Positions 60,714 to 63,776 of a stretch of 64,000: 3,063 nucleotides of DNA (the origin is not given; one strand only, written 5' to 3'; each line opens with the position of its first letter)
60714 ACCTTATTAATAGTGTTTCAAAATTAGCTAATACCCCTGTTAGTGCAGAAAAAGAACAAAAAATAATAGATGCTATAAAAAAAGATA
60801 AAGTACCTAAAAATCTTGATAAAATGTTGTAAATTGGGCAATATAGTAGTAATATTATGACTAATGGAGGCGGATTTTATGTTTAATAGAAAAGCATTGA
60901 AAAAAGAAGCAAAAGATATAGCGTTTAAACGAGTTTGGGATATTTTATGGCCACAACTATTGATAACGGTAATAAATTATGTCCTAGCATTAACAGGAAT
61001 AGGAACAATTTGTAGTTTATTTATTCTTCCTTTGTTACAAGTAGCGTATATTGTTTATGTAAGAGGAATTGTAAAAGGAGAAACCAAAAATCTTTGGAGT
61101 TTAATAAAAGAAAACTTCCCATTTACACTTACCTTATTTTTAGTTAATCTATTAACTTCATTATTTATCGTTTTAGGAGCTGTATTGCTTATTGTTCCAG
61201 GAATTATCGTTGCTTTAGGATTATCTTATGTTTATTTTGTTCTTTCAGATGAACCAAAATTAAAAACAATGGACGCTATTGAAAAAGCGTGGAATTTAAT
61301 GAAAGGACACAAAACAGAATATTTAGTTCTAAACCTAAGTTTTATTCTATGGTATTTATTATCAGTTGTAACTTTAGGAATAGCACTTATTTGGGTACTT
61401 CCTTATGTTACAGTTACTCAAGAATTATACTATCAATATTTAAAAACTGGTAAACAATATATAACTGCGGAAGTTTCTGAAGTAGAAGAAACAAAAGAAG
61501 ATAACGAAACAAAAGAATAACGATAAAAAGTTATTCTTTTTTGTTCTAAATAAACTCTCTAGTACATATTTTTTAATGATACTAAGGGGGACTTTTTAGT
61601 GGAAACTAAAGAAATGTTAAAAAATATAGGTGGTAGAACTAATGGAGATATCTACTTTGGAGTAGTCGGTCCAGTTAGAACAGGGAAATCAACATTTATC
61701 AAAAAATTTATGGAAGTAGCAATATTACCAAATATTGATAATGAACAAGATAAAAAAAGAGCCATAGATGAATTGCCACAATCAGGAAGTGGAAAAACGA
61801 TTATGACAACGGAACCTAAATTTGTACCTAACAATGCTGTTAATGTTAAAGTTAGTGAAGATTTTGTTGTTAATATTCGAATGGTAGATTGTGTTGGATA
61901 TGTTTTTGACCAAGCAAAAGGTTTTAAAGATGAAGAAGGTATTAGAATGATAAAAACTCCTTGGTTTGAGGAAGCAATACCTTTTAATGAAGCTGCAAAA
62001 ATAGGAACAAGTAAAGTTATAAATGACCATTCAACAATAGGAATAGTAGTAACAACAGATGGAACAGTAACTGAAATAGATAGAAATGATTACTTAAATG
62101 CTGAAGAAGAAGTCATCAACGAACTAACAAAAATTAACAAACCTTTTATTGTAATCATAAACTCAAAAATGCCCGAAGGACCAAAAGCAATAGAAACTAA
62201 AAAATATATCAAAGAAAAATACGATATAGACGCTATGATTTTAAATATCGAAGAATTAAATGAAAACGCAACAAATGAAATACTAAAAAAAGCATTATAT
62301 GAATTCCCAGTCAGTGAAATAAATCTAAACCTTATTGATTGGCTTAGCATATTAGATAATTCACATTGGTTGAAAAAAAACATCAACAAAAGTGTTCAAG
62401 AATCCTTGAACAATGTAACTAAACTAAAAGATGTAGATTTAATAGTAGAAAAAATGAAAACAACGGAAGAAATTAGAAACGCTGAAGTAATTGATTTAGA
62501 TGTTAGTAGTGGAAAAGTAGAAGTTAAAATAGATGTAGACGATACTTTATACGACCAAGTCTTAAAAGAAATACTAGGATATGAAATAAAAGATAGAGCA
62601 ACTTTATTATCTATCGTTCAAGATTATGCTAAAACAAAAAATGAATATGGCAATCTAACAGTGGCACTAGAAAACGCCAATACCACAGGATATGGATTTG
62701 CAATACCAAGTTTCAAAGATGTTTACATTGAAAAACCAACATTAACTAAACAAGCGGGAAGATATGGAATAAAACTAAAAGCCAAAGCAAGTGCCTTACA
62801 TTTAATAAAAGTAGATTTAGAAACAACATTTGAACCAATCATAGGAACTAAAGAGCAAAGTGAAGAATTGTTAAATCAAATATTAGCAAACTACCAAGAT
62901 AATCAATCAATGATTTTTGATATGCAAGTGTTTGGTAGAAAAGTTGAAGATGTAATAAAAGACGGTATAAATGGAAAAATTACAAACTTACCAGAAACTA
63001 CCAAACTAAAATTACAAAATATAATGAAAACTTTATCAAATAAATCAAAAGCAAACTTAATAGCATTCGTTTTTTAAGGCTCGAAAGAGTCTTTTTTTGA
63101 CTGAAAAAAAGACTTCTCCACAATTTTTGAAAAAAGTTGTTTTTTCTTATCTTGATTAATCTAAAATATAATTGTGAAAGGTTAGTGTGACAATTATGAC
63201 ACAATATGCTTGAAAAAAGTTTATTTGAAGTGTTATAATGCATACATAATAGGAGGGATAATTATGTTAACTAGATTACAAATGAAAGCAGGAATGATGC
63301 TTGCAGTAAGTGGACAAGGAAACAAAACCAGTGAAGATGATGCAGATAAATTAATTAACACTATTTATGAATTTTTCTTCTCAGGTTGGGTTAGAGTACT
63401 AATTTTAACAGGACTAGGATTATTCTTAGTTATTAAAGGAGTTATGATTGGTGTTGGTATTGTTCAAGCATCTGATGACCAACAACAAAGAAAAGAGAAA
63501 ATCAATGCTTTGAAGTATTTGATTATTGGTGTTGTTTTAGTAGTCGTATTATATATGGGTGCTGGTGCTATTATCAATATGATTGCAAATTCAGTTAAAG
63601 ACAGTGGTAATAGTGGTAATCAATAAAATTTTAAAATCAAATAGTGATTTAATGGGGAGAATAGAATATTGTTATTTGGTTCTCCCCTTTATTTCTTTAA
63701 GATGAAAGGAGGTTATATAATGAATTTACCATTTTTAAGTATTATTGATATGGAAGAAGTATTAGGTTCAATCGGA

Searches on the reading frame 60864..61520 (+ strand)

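Call 13: search_protein_families(library=pfam, proteins=[window:60864-61520:+], max_evalue=0.00001)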
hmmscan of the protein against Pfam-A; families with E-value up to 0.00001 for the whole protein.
window:60864-61520:+ (218 aa): 1 family
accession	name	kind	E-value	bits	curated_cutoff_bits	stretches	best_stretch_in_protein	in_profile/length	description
PF06161.16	DUF975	-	9.8e-25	88.2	34.8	1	107-194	153-240/243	Protein of unknown function (DUF975)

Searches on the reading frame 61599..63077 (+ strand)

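Call 13: search_protein_families(library=pfam, proteins=[window:61599-63077:+], max_evalue=0.00001)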
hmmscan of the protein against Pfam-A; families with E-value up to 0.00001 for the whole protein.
window:61599-63077:+ (492 aa): 3 families
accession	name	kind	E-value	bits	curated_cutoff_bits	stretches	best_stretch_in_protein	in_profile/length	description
PF09547.16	SpoIVA_ATPase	-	6.2e-106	353.5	26.6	1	1-237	1-237/237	Stage IV sporulation protein A, ATPase domain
PF20438.3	SpoIVA_middle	-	1.9e-53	181.7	25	1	238-416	1-179/179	Stage IV sporulation protein A, middle domain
PF20439.3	SpoIVA_C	-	5.1e-17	62.2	25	1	417-491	1-75/76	Sporulation stage IV protein A, C-terminal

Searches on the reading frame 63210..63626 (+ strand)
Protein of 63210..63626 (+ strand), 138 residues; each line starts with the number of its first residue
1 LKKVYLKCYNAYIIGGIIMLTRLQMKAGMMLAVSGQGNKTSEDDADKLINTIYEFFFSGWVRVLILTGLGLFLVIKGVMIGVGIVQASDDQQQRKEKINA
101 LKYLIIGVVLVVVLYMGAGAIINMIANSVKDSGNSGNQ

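Call 13: search_protein_families(library=pfam, proteins=[window:63210-63626:+], max_evalue=0.00001)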
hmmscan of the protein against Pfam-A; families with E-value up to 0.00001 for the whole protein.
window:63210-63626:+ (138 aa): 1 family
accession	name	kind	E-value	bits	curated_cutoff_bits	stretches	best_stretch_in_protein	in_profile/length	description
PF18895.5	T4SS_pilin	-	5.1e-06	26.9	26.6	1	59-113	14-63/71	Type IV secretion system pilin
